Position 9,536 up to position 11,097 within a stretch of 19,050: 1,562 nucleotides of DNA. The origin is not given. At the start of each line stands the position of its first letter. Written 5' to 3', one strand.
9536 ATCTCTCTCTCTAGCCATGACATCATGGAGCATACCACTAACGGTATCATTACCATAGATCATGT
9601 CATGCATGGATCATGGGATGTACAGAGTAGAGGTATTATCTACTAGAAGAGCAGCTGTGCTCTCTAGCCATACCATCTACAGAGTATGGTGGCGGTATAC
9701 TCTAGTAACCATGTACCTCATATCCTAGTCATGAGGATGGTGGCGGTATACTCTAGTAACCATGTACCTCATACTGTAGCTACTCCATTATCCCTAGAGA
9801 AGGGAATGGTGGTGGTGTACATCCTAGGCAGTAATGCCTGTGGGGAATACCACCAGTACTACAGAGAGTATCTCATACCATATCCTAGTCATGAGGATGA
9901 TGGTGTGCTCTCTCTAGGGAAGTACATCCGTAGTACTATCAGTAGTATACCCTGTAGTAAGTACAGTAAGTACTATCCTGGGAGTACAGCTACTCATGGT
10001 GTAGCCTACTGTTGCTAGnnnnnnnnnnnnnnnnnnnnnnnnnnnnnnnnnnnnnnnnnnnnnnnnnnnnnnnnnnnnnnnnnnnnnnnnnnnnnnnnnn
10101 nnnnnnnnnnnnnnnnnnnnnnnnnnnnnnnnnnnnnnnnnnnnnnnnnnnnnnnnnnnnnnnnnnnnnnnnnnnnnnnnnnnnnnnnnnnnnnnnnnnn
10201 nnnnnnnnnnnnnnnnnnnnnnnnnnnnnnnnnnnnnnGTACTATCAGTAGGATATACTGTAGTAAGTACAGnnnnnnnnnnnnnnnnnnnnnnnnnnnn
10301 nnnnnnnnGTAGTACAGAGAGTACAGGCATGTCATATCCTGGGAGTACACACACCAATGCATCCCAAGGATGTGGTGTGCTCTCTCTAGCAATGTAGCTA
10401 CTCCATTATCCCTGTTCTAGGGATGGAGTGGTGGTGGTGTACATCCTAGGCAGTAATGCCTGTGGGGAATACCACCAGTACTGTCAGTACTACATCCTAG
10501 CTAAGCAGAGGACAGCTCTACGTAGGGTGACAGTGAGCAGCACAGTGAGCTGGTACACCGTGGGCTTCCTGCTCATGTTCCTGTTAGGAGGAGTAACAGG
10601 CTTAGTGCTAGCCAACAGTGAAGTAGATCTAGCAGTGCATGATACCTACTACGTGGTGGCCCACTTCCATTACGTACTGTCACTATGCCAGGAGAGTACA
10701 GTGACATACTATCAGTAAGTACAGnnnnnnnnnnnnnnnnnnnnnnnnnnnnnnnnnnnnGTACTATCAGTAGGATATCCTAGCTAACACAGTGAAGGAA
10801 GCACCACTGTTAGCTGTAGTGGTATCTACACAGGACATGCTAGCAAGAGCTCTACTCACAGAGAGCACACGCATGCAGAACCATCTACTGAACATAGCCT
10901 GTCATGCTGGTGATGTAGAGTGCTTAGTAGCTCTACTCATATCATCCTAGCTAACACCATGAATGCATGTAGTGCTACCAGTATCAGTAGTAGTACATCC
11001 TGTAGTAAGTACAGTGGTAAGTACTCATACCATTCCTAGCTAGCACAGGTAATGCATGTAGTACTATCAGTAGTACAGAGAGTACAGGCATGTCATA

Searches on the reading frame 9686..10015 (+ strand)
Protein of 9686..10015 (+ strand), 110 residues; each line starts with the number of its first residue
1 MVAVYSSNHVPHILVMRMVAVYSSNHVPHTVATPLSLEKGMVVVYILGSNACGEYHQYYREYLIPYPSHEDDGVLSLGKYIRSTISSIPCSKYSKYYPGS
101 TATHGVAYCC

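Call 53: find_encoding_contigs(protein=P0125, flank=10000, max_places=6)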
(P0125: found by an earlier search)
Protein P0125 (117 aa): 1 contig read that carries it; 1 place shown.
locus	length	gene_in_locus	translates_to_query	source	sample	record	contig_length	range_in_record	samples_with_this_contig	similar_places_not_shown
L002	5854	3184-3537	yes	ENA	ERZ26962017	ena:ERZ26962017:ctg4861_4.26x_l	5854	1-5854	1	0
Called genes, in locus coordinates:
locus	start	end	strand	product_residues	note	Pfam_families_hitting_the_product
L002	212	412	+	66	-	-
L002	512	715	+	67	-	-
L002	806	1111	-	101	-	-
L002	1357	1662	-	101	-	-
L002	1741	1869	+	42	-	-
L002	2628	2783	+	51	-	-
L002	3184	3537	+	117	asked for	-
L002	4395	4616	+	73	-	-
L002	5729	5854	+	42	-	?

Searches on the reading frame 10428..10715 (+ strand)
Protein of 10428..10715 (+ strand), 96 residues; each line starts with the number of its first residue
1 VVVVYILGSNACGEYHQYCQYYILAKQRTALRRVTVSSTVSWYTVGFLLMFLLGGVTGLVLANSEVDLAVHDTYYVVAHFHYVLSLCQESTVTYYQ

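Call 41: find_encoding_contigs(protein=window:10428-10715:+, flank=10000, max_places=6)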
Protein seq(96 aa) (96 aa): no gene with exactly this product is on record in the collection.

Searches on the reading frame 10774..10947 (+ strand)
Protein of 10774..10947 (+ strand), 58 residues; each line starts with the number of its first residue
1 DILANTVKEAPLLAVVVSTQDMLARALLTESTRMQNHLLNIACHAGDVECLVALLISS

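Call 7: search_protein_families(library=pfam, max_evalue=10, proteins=[window:10774-10947:+])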
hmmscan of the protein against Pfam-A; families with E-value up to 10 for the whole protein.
seq(58 aa): 0 families

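Call 16: search_solved_structures(query=window:10774-10947:+, max_evalue=10, show_alignments=3)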
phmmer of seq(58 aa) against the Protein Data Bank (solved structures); distinct sequences matched with E-value up to 10: 24.
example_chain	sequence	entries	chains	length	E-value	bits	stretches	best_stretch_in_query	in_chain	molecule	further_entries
7arc_D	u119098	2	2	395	0.00073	23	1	11-54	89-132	ND7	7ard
9f5x_E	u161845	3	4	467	0.00094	22.7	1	12-54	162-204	NADH:ubiquinone oxidoreductase 49 kD subunit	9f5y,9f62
8iuf_S2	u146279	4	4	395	0.01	19.4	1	15-55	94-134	NDUFS2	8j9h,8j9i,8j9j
7tgh_S2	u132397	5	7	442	0.03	18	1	24-51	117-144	NADH dehydrogenase subunit 7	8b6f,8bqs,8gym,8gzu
6h8k_C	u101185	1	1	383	0.081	16.7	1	11-54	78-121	NUCM protein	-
4wz7_C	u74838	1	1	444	0.096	16.4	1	12-54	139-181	NUCM protein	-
7b0n_D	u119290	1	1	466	0.099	16.4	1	12-54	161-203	NUCM protein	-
6gcs_C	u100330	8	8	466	0.099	16.4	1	12-54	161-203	49-KDA PROTEIN (NUCM) | Subunit NUCM of NADH:Ubiquinone Oxidoreductase (Complex I) | NUCM protein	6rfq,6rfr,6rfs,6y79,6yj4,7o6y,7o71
9iho_D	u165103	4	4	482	0.14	16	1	12-54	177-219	NUCM (49 kDa) subunit of mitochondrial NADH:ubiquinone oxidoreductase (Complex I)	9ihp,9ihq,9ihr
8bpx_D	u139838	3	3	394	0.18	15.6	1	16-54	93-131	NADH dehydrogenase [ubiquinone] iron-sulfur protein 2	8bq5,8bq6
7aqr_D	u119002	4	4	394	0.18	15.6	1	16-54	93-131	NADH dehydrogenase subunit 7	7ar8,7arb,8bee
7a23_G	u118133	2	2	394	0.18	15.6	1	16-54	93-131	Nad7m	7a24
7ar7_D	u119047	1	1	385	0.18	15.6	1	16-54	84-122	NADH dehydrogenase [ubiquinone] iron-sulfur protein 2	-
7zm7_C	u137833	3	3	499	0.31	14.9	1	12-54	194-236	NADH-ubiquinone oxidoreductase 49 kDa subunit-like protein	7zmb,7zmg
8ba0_D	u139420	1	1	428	0.76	13.6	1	12-52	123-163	Complex I-49kD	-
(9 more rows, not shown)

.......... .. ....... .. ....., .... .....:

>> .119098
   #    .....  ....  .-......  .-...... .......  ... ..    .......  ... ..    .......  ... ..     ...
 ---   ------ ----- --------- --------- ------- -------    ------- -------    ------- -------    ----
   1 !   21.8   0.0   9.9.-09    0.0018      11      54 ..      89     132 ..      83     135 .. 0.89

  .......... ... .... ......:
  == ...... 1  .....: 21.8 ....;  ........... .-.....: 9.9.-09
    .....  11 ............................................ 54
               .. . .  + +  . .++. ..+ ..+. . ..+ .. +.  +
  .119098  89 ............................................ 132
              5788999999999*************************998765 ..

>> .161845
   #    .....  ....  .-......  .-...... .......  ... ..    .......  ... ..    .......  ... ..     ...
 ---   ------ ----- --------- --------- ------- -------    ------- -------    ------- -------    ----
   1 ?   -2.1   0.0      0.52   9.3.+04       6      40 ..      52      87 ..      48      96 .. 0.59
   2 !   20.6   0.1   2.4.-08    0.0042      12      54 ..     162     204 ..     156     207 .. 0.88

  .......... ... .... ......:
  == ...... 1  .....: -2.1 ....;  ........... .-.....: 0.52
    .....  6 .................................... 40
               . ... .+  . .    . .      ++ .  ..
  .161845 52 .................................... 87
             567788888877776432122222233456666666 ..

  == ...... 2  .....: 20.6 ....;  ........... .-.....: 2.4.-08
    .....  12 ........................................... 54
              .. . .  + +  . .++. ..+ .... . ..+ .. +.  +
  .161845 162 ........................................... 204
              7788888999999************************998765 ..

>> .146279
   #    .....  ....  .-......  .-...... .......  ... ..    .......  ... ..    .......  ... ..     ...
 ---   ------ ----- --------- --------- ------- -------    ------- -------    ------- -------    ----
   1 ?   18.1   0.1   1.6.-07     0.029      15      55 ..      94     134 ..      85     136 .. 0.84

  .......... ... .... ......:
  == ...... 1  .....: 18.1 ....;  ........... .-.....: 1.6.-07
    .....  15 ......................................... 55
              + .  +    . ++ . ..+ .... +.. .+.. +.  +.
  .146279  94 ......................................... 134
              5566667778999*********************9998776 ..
